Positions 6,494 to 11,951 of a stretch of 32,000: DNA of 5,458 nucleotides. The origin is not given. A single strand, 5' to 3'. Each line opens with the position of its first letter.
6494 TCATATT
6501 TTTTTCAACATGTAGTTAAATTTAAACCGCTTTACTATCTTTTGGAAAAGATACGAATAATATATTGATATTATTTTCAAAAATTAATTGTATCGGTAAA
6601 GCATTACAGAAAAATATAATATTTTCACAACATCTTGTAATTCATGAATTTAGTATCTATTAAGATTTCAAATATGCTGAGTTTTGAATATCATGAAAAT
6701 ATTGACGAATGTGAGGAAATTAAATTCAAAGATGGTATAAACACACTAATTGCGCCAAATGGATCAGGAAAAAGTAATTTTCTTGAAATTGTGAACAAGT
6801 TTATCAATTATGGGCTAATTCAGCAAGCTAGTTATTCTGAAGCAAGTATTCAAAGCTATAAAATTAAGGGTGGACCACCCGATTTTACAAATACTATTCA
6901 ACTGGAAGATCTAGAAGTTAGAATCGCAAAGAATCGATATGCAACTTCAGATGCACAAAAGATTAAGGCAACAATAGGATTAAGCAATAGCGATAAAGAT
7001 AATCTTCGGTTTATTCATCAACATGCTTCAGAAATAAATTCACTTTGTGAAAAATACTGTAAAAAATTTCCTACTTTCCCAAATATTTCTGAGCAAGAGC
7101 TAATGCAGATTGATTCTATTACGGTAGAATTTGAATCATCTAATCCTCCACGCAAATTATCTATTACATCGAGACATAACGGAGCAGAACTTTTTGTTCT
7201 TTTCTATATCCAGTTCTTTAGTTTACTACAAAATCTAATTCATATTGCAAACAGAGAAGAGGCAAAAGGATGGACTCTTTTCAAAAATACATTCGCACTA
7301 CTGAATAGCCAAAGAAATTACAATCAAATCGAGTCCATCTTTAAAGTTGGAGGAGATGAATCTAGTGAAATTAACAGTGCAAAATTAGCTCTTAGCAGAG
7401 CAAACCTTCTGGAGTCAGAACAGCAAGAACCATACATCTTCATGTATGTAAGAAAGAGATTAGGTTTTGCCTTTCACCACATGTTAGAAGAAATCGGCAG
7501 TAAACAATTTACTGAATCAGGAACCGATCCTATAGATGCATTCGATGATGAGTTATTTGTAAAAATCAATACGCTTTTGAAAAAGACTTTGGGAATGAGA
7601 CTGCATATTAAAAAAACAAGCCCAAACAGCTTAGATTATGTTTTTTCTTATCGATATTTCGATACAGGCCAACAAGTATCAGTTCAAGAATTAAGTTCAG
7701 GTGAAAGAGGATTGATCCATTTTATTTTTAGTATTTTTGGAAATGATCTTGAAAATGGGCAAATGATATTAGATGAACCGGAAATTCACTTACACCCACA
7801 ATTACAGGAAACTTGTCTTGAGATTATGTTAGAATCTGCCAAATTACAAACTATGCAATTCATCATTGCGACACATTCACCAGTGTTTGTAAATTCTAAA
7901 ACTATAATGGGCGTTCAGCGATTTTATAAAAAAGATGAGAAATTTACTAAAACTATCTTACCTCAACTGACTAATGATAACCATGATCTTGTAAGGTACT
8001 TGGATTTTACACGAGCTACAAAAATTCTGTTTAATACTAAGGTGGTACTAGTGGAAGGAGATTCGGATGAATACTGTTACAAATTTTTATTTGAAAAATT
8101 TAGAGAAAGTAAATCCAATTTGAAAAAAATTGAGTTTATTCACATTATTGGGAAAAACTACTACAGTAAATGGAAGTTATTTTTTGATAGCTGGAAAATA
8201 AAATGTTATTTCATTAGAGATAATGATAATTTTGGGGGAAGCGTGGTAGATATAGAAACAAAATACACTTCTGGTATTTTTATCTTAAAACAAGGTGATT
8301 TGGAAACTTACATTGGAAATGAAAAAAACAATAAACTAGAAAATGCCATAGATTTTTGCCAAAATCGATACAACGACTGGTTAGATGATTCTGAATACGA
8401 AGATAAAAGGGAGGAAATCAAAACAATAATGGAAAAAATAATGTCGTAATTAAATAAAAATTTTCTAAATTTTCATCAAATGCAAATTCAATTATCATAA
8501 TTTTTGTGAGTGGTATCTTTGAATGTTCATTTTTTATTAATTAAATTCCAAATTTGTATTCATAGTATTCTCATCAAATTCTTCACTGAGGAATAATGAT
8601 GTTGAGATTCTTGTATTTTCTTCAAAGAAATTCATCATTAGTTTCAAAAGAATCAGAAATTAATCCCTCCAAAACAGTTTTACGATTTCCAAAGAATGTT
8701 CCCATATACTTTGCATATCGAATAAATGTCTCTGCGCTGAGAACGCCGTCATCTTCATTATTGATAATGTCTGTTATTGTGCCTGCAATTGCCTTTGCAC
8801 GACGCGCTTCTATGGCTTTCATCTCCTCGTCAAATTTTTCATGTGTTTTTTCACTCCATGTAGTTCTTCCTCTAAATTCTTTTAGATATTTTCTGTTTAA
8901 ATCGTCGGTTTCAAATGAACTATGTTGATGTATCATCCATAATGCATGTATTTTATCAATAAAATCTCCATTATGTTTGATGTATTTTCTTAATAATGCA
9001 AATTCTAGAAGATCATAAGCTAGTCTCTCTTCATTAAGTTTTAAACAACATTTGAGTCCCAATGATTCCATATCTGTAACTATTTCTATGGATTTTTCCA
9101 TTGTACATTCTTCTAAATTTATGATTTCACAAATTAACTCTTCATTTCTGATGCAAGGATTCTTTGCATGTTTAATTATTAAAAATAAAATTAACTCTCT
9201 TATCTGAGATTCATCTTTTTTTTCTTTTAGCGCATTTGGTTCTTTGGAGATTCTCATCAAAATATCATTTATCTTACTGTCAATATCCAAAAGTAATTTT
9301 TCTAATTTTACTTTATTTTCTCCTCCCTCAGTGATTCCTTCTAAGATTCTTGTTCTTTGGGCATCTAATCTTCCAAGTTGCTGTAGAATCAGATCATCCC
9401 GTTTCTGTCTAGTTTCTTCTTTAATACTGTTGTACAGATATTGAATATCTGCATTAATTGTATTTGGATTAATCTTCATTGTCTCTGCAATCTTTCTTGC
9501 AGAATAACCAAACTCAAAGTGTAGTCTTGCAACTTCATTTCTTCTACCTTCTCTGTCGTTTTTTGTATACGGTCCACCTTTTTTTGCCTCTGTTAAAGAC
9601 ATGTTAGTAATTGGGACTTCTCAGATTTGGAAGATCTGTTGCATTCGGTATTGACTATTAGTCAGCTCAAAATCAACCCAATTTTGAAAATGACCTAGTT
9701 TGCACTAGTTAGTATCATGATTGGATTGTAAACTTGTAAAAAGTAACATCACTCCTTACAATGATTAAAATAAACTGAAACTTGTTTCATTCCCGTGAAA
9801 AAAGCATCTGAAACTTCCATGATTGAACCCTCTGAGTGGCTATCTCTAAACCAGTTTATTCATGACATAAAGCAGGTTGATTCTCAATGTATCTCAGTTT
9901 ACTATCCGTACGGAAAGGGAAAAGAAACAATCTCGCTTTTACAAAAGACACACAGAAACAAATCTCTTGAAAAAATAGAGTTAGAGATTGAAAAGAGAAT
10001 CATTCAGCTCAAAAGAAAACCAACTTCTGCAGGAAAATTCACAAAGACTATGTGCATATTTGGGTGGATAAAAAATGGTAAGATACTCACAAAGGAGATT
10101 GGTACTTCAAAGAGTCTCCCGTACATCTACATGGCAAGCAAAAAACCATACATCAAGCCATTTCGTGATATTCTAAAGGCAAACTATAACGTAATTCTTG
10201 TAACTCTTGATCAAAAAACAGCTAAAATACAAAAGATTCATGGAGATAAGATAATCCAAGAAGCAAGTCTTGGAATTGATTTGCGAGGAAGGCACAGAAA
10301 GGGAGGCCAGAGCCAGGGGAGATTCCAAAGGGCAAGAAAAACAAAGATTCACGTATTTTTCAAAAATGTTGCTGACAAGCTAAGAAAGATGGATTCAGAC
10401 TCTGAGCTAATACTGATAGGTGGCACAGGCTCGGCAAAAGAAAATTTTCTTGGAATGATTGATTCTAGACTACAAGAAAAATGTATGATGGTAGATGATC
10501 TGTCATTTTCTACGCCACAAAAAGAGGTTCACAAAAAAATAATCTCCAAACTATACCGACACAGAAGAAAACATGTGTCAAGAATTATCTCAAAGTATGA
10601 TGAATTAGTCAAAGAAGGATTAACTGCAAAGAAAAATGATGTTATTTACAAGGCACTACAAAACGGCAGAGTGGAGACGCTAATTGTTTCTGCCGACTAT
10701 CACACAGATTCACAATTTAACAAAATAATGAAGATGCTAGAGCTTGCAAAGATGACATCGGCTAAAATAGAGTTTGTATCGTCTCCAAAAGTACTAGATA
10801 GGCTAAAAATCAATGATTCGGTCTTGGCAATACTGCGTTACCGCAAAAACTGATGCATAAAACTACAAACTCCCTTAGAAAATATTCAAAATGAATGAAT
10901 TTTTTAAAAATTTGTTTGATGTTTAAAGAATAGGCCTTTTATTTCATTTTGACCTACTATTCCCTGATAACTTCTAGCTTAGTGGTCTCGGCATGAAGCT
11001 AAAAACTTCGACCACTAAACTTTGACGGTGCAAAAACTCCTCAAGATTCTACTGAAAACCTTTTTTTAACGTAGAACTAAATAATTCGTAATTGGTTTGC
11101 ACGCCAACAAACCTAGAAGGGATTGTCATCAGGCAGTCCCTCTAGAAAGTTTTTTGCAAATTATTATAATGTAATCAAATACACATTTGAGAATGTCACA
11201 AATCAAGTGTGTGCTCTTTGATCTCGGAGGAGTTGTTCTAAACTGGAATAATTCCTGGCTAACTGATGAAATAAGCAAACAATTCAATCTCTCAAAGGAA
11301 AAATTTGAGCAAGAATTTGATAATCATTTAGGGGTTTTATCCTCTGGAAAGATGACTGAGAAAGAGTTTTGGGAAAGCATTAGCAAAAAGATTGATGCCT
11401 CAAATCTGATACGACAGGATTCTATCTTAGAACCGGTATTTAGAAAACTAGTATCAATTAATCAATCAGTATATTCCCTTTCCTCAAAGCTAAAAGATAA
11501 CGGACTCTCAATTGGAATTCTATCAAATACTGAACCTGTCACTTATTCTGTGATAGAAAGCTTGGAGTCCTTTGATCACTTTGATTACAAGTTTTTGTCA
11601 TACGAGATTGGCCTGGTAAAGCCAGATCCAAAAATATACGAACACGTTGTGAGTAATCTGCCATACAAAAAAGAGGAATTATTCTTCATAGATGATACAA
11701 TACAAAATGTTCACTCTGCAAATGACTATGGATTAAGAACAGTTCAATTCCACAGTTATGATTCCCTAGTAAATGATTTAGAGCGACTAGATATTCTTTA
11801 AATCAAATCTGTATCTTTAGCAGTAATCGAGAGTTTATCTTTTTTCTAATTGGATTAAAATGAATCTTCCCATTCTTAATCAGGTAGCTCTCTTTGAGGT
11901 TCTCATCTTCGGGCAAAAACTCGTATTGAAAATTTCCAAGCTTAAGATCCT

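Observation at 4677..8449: Divergently transcribed pair: OLD/PARIS-like ATPase-Toprim nuclease and an exported-TPR/3-TM/coiled-coil protein - candidate undescribed two-gene system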

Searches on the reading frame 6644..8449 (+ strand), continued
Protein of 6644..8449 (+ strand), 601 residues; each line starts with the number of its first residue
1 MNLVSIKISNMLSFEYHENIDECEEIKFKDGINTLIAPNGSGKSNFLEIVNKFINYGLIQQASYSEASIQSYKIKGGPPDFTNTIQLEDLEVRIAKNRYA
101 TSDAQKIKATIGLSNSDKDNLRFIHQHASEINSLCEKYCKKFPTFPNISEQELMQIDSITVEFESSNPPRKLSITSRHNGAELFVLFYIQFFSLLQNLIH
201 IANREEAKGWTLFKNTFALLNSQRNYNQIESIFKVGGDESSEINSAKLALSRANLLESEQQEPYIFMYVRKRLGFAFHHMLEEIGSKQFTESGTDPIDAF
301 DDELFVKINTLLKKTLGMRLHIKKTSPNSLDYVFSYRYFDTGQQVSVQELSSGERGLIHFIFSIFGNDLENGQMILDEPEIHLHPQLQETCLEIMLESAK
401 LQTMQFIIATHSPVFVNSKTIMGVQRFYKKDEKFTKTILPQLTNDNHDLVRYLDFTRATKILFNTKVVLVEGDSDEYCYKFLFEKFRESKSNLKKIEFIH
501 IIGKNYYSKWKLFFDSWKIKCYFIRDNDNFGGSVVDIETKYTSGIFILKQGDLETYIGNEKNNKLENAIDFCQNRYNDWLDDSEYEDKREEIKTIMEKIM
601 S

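Call 33: find_encoding_contigs(protein=P0023, flank=10000, max_places=1)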
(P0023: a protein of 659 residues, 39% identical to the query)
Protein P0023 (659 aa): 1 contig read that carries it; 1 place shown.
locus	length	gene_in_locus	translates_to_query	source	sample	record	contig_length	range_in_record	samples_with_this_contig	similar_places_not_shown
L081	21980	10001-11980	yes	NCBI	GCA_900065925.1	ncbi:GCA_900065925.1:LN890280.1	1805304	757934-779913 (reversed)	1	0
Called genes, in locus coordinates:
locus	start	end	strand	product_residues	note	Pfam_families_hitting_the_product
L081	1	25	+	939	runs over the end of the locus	PF00005:ABC_tran (faint), PF02463:SMC_N (faint), PF03193:RsgA_GTPase (faint), PF13173:AAA_14 (faint), PF13191:AAA_16 (faint), PF13304:AAA_21 (faint), PF17760:UvrA_inter, PF17755:UvrA_DNA-bind, +6 more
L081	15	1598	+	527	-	PF01541:GIY-YIG, PF27096:UvrC_M, PF22920:UvrC_RNaseH, PF08459:UvrC_RNaseH_dom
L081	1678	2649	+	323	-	PF01145:Band_7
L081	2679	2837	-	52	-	-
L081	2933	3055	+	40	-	-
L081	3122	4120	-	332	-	PF07521:RMMBL (weak)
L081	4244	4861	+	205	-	PF00551:Formyl_trans_N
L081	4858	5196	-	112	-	PF11699:CENP-C_C, PF07883:Cupin_2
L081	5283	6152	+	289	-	PF00763:THF_DHG_CYH, PF02882:THF_DHG_CYH_C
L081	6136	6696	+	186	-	PF01812:5-FTHF_cyc-lig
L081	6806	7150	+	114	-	-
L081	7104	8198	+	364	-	PF01867:Cas_Cas1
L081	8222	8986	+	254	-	-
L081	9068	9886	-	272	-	-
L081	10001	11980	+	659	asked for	PF02463:SMC_N, PF13175:AAA_15, PF13304:AAA_21, PF20469:OLD-like_TOPRIM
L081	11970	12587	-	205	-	-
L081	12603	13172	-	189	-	PF13643:DUF4145 (faint)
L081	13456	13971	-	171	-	-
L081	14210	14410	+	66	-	-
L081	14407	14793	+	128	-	-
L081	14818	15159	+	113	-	-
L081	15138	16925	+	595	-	PF03175:DNA_pol_B_2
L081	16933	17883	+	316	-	-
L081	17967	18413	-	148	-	-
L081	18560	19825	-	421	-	PF02844:GARS_N, PF01071:GARS_A, PF02222:ATP-grasp (weak), PF02786:CPSase_L_D2 (weak), PF02655:ATP-grasp_3 (weak), PF02843:GARS_C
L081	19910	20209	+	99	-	-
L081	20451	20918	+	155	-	-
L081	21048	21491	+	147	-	PF00571:CBS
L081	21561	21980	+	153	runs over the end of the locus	PF00582:Usp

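Call 34: find_encoding_contigs(protein=P0011, flank=10000, max_places=1)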
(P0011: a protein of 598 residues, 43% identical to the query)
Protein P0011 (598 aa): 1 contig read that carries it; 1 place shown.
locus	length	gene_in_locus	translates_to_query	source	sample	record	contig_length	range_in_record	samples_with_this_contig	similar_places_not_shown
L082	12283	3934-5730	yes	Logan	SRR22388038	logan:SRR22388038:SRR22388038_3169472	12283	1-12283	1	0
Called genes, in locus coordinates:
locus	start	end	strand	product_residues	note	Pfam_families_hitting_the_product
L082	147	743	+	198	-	PF18728:HEPN_AbiV (weak)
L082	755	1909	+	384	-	PF01867:Cas_Cas1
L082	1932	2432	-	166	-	-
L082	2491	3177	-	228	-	-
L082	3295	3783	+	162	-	-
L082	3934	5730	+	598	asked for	PF02463:SMC_N, PF13175:AAA_15, PF13304:AAA_21, PF20469:OLD-like_TOPRIM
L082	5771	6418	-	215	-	-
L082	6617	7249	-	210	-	-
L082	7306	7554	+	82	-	-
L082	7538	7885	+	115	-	-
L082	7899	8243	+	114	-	-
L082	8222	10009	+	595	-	PF03175:DNA_pol_B_2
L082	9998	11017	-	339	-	-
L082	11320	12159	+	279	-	PF00565:SNase (faint)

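Call 67: search_protein_families(library=pfam, proteins=[L081:9068-9886:-], max_evalue=0.01)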
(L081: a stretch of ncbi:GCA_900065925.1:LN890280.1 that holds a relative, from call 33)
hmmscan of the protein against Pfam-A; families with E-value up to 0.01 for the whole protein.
L081:9068-9886:- (272 aa): 0 families

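Call 76: find_related_loci(query=window:6644-8446:+, collection=viral_contigs, flank=10000)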
Query window:6644-8446:+ (601 aa) in viral_contigs; peptide patterns used: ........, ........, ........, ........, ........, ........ (x = any residue, [..] = any of these).
3 stretches matched a pattern, but none encodes a relative of the query by tblastn (E <= 1e-3).

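Call 89: list_cluster_members(proteins=[P0121, window:6644-8446:+, window:8625-9602:-, window:2107-3021:+, window:3294-4196:-, L081:9071-9886:-])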
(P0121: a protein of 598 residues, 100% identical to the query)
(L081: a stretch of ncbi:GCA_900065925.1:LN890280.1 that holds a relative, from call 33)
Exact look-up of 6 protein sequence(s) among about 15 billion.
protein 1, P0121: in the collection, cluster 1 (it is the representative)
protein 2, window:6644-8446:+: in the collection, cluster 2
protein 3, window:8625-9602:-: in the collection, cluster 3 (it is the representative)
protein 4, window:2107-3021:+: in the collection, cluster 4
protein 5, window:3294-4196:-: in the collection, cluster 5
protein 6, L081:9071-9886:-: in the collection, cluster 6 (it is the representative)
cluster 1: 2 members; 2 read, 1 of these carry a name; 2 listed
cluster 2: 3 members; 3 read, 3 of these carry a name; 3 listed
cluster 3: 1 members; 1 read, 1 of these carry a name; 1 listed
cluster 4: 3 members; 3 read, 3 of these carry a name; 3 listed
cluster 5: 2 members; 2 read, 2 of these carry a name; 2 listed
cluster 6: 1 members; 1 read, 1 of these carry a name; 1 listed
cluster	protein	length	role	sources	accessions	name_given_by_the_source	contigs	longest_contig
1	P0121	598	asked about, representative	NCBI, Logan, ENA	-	-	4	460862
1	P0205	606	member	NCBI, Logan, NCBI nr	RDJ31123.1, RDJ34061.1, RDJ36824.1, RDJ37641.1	MAG: hypothetical protein DWQ18_03945 [Crenarchaeota archaeon] | MAG: hypothetical protein DWQ17_09185 [Thermoproteota archaeon]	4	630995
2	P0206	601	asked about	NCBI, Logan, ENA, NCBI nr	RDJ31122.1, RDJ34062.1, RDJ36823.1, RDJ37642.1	MAG: hypothetical protein DWQ18_03950 [Crenarchaeota archaeon] | MAG: hypothetical protein DWQ17_09180 [Thermoproteota archaeon]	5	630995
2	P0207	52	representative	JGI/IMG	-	LAT3 family solute carrier family 43 protein 2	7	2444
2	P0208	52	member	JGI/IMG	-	LAT3 family solute carrier family 43 protein 2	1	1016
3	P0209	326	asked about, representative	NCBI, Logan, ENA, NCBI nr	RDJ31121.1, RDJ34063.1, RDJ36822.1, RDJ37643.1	MAG: hypothetical protein DWQ18_03955 [Crenarchaeota archaeon] | MAG: hypothetical protein DWQ17_09175 [Thermoproteota archaeon]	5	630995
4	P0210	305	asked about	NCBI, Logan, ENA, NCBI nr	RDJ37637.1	MAG: DUF4145 domain-containing protein [Crenarchaeota archaeon] | MAG: DUF4145 domain-containing protein [Thermoproteota archaeon]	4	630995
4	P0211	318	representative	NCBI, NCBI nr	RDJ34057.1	MAG: DUF4145 domain-containing protein [Crenarchaeota archaeon] | MAG: DUF4145 domain-containing protein [Thermoproteota archaeon]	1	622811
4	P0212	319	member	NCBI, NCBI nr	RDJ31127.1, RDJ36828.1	MAG: DUF4145 domain-containing protein [Crenarchaeota archaeon] | MAG: DUF4145 domain-containing protein [Thermoproteota archaeon]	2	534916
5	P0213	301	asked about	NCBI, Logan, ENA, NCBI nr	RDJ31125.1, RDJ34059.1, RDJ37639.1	MAG: restriction endonuclease [Crenarchaeota archaeon] | MAG: restriction endonuclease [Thermoproteota archaeon]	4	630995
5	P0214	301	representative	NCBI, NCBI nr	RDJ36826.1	MAG: restriction endonuclease [Crenarchaeota archaeon] | MAG: restriction endonuclease [Thermoproteota archaeon]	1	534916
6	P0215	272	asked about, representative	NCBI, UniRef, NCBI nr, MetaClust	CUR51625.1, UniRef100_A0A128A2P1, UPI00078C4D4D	exported protein of unknown function [Nitrosotalea devaniterrae] | Uncharacterized protein n=1 Tax=Nitrosotalea devaniterrae TaxID=1078905 ... | exported protein of unknown function [Candidatus Nitrosotalea devanaterra]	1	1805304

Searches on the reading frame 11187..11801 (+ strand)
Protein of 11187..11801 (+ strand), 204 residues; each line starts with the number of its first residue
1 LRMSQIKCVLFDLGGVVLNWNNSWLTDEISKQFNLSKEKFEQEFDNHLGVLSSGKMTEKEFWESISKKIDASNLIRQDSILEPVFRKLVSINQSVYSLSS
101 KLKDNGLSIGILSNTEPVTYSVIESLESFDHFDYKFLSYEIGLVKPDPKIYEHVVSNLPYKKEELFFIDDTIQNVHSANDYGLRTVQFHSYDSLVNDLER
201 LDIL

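Call 10: search_protein_families(library=pfam, proteins=[window:11187-11801:+], max_evalue=0.001)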
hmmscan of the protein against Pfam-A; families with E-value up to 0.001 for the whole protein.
window:11187-11801:+ (204 aa): 2 families
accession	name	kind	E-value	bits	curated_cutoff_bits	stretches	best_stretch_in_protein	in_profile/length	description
PF00702.32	Hydrolase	-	4.8e-13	50.4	26.4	1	6-178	1-187/191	haloacid dehalogenase-like hydrolase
PF13419.12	HAD_2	-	7.4e-13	49.4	23.8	1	9-186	1-176/178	Haloacid dehalogenase-like hydrolase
